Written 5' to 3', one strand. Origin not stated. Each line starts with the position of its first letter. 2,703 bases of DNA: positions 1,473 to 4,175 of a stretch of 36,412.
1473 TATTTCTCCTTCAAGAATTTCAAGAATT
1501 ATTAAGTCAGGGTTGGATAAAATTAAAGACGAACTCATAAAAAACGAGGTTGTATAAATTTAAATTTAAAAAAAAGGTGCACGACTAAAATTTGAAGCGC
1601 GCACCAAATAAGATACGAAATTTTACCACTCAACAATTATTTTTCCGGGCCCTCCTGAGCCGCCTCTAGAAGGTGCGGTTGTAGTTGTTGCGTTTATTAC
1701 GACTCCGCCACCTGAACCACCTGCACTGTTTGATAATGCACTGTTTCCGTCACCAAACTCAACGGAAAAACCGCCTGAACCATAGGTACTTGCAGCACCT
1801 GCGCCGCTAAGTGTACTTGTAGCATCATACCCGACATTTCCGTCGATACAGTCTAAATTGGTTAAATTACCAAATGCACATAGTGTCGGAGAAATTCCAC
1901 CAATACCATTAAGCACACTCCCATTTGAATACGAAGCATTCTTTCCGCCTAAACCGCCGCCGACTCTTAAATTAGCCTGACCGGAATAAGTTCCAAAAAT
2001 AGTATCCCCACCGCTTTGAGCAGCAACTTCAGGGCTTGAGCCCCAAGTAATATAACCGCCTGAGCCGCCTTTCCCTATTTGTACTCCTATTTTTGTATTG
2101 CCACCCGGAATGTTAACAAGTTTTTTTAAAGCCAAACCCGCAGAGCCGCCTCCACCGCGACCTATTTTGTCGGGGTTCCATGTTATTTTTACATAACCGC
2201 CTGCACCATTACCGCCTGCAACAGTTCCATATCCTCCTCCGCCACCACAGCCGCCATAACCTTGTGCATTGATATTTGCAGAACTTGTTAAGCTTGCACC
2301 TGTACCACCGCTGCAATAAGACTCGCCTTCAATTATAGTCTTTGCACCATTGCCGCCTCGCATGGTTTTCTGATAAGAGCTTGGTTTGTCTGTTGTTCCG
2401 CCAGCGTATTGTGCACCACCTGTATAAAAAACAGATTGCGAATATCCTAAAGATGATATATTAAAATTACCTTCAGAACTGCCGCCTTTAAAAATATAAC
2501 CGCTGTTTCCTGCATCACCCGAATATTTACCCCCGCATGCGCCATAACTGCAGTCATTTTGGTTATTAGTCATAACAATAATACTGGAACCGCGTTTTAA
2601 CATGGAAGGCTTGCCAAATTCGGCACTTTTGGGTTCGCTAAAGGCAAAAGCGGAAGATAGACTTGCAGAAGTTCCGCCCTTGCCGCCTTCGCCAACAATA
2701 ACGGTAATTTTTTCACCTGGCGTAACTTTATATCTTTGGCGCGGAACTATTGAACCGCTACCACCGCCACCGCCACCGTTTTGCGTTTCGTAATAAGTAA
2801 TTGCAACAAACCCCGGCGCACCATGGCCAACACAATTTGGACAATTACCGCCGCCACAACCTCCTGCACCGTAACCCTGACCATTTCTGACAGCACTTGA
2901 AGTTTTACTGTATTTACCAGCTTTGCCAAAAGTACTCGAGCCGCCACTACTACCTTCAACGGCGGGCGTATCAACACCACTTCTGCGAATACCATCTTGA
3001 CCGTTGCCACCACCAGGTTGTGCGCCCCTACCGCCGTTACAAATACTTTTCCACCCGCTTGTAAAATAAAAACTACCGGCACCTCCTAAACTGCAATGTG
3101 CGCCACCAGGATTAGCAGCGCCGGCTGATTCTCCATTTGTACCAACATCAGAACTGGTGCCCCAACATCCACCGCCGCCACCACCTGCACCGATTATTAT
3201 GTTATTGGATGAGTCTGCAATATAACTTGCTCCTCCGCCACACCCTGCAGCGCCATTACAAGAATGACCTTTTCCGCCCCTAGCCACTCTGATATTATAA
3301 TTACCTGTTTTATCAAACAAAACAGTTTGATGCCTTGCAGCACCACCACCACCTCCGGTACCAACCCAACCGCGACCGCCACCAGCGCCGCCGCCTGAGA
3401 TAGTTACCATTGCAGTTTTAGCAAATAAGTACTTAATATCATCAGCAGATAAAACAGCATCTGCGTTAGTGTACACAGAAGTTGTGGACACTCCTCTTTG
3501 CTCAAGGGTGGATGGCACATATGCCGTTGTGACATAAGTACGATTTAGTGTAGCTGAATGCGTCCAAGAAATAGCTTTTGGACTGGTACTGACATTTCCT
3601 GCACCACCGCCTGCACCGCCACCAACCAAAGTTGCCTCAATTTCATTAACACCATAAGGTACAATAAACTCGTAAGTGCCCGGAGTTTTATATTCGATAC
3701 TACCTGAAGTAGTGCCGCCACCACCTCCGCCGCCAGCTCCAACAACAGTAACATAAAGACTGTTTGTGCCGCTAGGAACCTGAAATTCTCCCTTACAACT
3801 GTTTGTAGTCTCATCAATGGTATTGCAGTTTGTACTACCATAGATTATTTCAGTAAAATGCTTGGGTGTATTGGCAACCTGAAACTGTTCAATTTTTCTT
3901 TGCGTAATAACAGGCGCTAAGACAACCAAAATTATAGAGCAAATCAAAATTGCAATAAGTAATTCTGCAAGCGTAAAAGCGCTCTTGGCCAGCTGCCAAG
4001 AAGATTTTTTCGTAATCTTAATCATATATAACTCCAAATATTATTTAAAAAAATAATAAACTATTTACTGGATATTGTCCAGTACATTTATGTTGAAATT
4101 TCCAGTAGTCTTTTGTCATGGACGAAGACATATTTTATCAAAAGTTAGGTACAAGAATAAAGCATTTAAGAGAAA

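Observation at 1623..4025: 800-aa glycine-run, cysteine-rich repeat protein with a prepilin (class III) signal peptide and no pilus machinery nearby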

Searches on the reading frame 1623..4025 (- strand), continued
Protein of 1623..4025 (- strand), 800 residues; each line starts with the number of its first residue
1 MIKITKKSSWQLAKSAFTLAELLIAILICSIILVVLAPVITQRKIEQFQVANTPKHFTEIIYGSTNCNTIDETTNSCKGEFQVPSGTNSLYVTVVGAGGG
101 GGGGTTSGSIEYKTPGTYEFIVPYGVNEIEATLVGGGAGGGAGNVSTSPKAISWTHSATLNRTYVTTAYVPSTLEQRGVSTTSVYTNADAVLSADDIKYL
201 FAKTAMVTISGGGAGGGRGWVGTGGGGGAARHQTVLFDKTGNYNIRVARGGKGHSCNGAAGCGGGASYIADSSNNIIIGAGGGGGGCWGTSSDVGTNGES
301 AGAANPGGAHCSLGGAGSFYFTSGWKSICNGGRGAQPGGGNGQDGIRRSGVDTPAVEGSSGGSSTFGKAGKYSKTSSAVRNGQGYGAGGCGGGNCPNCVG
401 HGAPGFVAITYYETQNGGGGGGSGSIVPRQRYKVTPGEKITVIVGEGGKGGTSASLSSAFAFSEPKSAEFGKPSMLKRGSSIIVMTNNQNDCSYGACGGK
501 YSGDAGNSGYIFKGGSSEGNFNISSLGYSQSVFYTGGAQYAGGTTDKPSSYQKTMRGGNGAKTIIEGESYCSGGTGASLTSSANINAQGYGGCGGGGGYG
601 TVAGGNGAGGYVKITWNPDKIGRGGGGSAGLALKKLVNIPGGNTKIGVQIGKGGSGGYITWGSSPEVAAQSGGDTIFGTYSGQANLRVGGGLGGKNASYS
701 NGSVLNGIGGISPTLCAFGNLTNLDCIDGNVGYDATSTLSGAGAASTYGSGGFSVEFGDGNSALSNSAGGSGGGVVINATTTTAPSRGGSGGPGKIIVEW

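Call 65: find_encoding_contigs(protein=P0009, flank=10000, max_places=1)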
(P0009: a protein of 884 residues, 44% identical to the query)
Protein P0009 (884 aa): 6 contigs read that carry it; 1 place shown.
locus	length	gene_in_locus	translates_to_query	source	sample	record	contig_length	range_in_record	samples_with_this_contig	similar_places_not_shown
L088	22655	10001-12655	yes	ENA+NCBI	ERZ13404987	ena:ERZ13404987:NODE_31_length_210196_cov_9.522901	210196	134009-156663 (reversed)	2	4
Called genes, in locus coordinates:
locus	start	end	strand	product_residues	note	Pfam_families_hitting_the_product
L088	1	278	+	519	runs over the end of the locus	PF01235:Na_Ala_symp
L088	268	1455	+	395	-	PF00155:Aminotran_1_2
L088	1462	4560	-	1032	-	PF00873:ACR_tran, PF03176:MMPL (weak)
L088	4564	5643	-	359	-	PF25989:YknX_C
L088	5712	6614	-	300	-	PF02899:Phage_int_SAM_1, PF00589:Phage_integrase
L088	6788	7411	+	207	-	-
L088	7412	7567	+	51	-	-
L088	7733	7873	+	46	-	PF01464:SLT (weak)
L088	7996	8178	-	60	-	-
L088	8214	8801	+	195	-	PF02367:TsaE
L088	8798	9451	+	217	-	PF00814:TsaD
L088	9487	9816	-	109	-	PF12844:HTH_19, PF13560:HTH_31, PF01381:HTH_3, PF13443:HTH_26 (weak)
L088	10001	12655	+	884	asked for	PF21722:Gly_rich_2 (weak)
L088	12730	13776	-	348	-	-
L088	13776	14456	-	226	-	PF00072:Response_reg, PF00196:GerE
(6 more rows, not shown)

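Call 76: find_homologous_proteins(query=L086:32-1141:-, max_evalue=1e-60)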
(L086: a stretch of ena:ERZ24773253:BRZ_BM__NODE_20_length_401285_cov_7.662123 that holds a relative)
Query L086:32-1141:- (369 aa): 8000 proteins with E <= 1e-60 among 8000 candidates; the best 120 are listed.
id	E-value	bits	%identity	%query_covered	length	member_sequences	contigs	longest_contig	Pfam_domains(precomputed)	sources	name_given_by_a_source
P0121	8.4e-216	734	90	100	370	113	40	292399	PF00437.27,PF13604.13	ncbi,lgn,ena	-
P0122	1.8e-204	696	86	100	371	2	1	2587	PF00437.27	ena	-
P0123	8.9e-201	684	86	98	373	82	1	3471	PF00437.27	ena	-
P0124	1.1e-194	664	84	96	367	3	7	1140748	PF00437.27,PF13191.13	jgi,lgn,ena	-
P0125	6.3e-193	659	82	97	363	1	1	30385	PF00437.27,PF13604.13,PF13191.13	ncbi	-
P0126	2.5e-192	657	83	96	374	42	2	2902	PF00437.27,PF13191.13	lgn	-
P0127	6.6e-192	655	84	96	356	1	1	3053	PF00437.27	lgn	-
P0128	1.3e-191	654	82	96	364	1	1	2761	PF00437.27,PF13191.13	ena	-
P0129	1.7e-191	654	83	96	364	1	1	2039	PF00437.27,PF13191.13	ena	-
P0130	1.8e-191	654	83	97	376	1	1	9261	PF00437.27,PF13604.13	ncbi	-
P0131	3.0e-191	653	82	96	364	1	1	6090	PF00437.27,PF13191.13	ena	-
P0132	4.1e-191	653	82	96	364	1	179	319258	PF00437.27,PF13191.13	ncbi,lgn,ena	-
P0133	4.7e-191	652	82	96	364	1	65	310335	PF00437.27,PF13191.13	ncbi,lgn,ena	-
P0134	5.7e-191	652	82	96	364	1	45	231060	PF00437.27,PF13191.13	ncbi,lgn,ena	-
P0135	5.8e-191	652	82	96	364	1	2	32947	PF00437.27,PF13191.13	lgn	-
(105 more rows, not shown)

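Call 77: find_encoding_contigs(protein=P0121, flank=10000, max_places=2)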
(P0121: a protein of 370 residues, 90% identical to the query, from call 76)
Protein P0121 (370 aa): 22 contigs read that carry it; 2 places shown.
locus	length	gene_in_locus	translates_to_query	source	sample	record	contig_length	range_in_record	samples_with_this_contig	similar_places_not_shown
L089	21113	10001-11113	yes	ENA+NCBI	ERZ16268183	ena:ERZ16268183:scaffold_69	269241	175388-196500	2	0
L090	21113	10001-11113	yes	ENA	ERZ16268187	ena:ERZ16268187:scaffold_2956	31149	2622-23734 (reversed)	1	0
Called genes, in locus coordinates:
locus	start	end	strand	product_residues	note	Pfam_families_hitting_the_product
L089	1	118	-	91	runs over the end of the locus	PF13451:zf_Tbcl, PF23477:zf_Tbcl_2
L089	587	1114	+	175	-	PF26887:Phage_T4_End_IV (faint)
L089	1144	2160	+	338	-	PF08867:FRG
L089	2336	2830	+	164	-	PF00383:dCMP_cyt_deam_1, PF14437:MafB19-deam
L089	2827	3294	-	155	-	PF00011:HSP20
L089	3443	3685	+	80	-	-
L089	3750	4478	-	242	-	-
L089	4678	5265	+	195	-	PF01025:GrpE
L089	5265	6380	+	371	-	PF00226:DnaJ, PF01556:DnaJ_C, PF15777:Anti-TRAP (faint), PF00684:DnaJ_CXXCXGXG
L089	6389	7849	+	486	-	PF13570:Beta-prop_ACSF4 (faint)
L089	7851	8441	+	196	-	PF01596:Methyltransf_3, PF13578:Methyltransf_24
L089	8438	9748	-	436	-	PF09992:NAGPA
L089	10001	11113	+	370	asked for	PF00437:T2SSE, PF13604:AAA_30 (faint)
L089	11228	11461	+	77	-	PF00471:Ribosomal_L33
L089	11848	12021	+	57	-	-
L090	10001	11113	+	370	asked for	PF00437:T2SSE, PF13604:AAA_30 (faint)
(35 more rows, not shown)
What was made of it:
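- Tried and rejected: Following the PilT gene showed that it stands alone beside a ribosomal-protein operon (call 77).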

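Call 78: search_protein_representatives(protein=window:1623-4025:-)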
Query: 800 residues. Proteins with E-value up to 0.001 (for the whole library): 180; up to 1e-10: 78; up to 1e-30: 19. The best 150 are listed.
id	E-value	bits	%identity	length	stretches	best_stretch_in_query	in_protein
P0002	7.4e-253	858.2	58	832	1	12-800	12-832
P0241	5.4e-195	666.8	100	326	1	475-800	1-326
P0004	3.0e-117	409.7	45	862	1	14-800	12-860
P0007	1.3e-106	374.5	44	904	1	12-800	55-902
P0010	1.8e-104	367.4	44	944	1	14-786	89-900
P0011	1.9e-99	350.8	43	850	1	11-799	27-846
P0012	9.1e-98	345.2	43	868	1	13-800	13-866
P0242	5.5e-75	269.9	69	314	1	505-698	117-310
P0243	8.1e-47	176.7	43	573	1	302-798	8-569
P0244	1.3e-44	169.4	40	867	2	25-150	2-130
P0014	5.5e-44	167.3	39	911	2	11-147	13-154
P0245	4.5e-41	157.7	39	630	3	411-794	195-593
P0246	1.4e-38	149.4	39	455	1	396-777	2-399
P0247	4.6e-34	134.5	39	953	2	261-800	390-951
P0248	8.8e-34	133.6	39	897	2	16-146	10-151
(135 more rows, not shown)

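Call 84: search_protein_families(library=pfam, alignment_id=A4, max_evalue=0.01)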
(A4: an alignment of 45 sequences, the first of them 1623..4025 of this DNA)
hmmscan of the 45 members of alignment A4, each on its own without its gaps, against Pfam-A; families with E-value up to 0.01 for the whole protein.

A. member 1, window:1623-4025:- (800 aa): 2 families
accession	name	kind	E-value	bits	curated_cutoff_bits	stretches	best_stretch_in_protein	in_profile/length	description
PF21722.4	Gly_rich_2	-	5.3e-25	89.2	24.3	4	416-616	34-225/226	Glycine-rich domain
PF07963.17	N_methyl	-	0.0037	17.2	21.2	1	14-36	4-26/27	Prokaryotic N-terminal methylation motif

B. families by the number of members that match (of 45 scanned): 3 families
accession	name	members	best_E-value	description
PF21722.4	Gly_rich_2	44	2.6e-26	Glycine-rich domain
PF07963.17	N_methyl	36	4.5e-06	Prokaryotic N-terminal methylation motif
PF07603.17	Lcl_C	5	0.00012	Lcl C-terminal domain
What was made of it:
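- On Pfam PF21722 Gly_rich_2 (polyglycine-rich domain of phage tail and bacterial proteins): 44 of 45 family members match (call 84).
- N_methyl matches 36 of 45 members at E <= 0.01 (call 84). 36 of 45 members hit N_methyl (call 84).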

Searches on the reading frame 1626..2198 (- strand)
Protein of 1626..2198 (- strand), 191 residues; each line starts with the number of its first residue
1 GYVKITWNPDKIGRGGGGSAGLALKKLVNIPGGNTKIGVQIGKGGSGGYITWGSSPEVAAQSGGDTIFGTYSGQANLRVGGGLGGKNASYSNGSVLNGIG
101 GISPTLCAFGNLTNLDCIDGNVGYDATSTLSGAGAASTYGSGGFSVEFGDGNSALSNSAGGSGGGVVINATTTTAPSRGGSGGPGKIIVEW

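Call 31: search_protein_families(library=pfam, max_evalue=0.1, proteins=[window:1626-2198:-])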
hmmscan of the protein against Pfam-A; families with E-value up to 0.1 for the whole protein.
seq(191 aa): 1 family
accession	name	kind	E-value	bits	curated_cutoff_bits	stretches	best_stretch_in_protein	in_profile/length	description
PF21722.4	Gly_rich_2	-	1.6e-07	32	24.3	1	13-191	35-225/226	Glycine-rich domain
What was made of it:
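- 1626..2162 (-): Gly_rich_2 domain 3, residues 622-800, with the conserved Cys716/Cys726 pair. Pfam (call 31).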

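Call 52: predict_structure(alignment_id=A2)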
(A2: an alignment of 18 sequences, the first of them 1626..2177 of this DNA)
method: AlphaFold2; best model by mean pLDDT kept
length: 184 residues; sequences in the alignment: 18
mean_pLDDT: 88.2   pTM: 0.84
mean pLDDT of the five models: 88.2, 86.7, 86.0, 74.1, 71.9
residues with pLDDT >= 90: 103; 70-90: 72; 50-70: 8; < 50: 1
segments of 3 or more residues with pLDDT < 50: none
pLDDT, mean of each block of 10 residues (from residue 1): 82 92 77 94 85 95 69 94 90 92 81 90 94 92 94 94 79 96 85
secondary structure, 60 per line:
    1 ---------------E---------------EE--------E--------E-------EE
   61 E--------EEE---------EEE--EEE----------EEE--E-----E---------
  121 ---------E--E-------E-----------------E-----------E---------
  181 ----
elements in order: E59-61 E70-72 E82-84 E87-89 E100-102

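Call 54: fold_search(model_id=the predicted structure, library=pdb)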
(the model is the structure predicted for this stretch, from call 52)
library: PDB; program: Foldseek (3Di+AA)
matches with E <= 10: 93; with E <= 0.001: 0
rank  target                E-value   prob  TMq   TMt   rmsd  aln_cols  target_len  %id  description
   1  9d93_Qa               3.9e-03  0.96  0.34  0.29  13.3       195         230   25  Mycobacteriophage Bxb1 tail tip - Composite map and model (released 2024-09-25)
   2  9d93_Qb               5.2e-03  1.00  0.47  0.39   7.9       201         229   23  Mycobacteriophage Bxb1 tail tip - Composite map and model (released 2024-09-25)
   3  7mnz_B                3.5e-01  0.08  0.12  0.15  18.4       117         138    9  Crystal Structure of Nup358/RanBP2 Ran-binding domain 4 in complex with Ran-GPPNHP (released 2022-06-15)
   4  9r6o_A                4.5e-01  0.07  0.18  0.15  13.3       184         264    9  Local refinement of the N-terminal domain (NTD) and receptor binding domain (RBD) from the Porcine hemagglutinating en (released 2025-08-06)
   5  9b62_E                6.1e-01  0.06  0.13  0.10  13.5       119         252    8  Human RANBP2/RAN(GTP)/RANGAP1-SUMO1/UBC9/CRM1/RAN(GTP) - composite map and model (released 2024-10-16)
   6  7mnx_B                1.1e+00  0.06  0.13  0.17  13.2       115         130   10  Crystal Structure of Nup358/RanBP2 Ran-binding domain 2 in complex with Ran-GPPNHP (released 2022-06-15)
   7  7lir_B                1.4e+00  0.03  0.15  0.11  15.3       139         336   13  Structure of the invertebrate ALK GRD (released 2021-11-24)
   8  4wvf_B                1.6e+00  0.05  0.14  0.17  14.9       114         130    4  Crystal structure of KPT276 in complex with CRM1-Ran-RanBP1 (released 2015-07-15)
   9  5ysu_B                1.7e+00  0.05  0.14  0.17  14.0       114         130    5  Plumbagin in complex with CRM1-RanM189D-RanBP1 (released 2018-11-21)
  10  1k5d_B                1.7e+00  0.04  0.13  0.16  16.9       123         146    6  Crystal structure of Ran-GPPNHP-RanBP1-RanGAP complex (released 2002-02-13)
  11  5uws_B                1.7e+00  0.04  0.13  0.16  14.6       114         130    4  Crystal Structure of X11L2 NES Peptide in complex with CRM1-Ran-RanBP1 (released 2017-03-22)
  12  7mnw_B                1.8e+00  0.06  0.13  0.16  15.8        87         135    7  Crystal Structure of Nup358/RanBP2 Ran-binding domain 1 in complex with Ran-GPPNHP (released 2022-06-15)
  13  8hq3_B                1.8e+00  0.05  0.14  0.17  14.0       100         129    6  KL1 in complex with CRM1-Ran-RanBP1 (released 2023-10-25)
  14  7mnx_D                1.9e+00  0.04  0.13  0.16  13.2       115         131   10  Crystal Structure of Nup358/RanBP2 Ran-binding domain 2 in complex with Ran-GPPNHP (released 2022-06-15)
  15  5uwo_B                2.0e+00  0.04  0.14  0.18  14.6       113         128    4  Crystal Structure of Engineered FMRP-1b NES Peptide in complex with CRM1-Ran-RanBP1 (released 2017-03-22)
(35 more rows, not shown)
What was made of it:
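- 1626..2162 (-): The domain model has pLDDT 88 and pTM 0.84, and its best PDB match is the Bxb1 tail tip chain 9d93_Qb (calls 52, 54).
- Tried and rejected: The best match was still the Bxb1 tail tip, with TMq 0.47 (calls 52, 54).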

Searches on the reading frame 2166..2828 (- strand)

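Call 31: search_protein_families(library=pfam, max_evalue=0.1, proteins=[window:2166-2828:-])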
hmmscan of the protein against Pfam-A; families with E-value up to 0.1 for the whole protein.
seq(221 aa): 1 family
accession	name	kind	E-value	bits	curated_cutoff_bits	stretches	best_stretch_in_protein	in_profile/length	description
PF21722.4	Gly_rich_2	-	7.5e-08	33.1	24.3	1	16-217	33-225/226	Glycine-rich domain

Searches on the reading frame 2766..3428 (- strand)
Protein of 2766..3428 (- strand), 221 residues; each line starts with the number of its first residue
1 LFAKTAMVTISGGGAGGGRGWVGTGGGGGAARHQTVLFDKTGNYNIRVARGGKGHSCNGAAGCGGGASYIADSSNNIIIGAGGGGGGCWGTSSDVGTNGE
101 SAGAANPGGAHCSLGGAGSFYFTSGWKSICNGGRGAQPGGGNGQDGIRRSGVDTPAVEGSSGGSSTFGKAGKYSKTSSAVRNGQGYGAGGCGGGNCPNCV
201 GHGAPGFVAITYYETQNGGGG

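Call 31: search_protein_families(library=pfam, max_evalue=0.1, proteins=[window:2766-3428:-])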
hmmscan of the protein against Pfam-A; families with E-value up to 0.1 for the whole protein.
seq(221 aa): 1 family
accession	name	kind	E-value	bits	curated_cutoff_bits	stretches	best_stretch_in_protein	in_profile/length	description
PF21722.4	Gly_rich_2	-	1.2e-05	25.9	24.3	1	7-213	18-226/226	Glycine-rich domain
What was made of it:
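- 2790..3686 (-): Gly_rich_2 domain 1, residues 114-412, with an inserted hypervariable segment at about 146-205. Pfam run on pieces of the protein (call 31).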

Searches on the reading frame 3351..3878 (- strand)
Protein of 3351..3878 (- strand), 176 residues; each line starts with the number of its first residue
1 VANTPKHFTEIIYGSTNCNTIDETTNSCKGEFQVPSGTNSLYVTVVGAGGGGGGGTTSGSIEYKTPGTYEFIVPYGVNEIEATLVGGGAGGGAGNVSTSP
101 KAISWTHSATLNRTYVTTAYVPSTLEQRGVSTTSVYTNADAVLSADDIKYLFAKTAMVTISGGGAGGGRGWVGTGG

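Call 31: search_protein_families(library=pfam, max_evalue=0.1, proteins=[window:3351-3878:-])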
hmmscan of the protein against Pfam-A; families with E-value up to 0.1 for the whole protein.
seq(176 aa): 1 family
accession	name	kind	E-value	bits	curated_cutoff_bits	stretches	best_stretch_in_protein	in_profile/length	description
PF21722.4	Gly_rich_2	-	5.7e-07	30.2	24.3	2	65-96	2-32/226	Glycine-rich domain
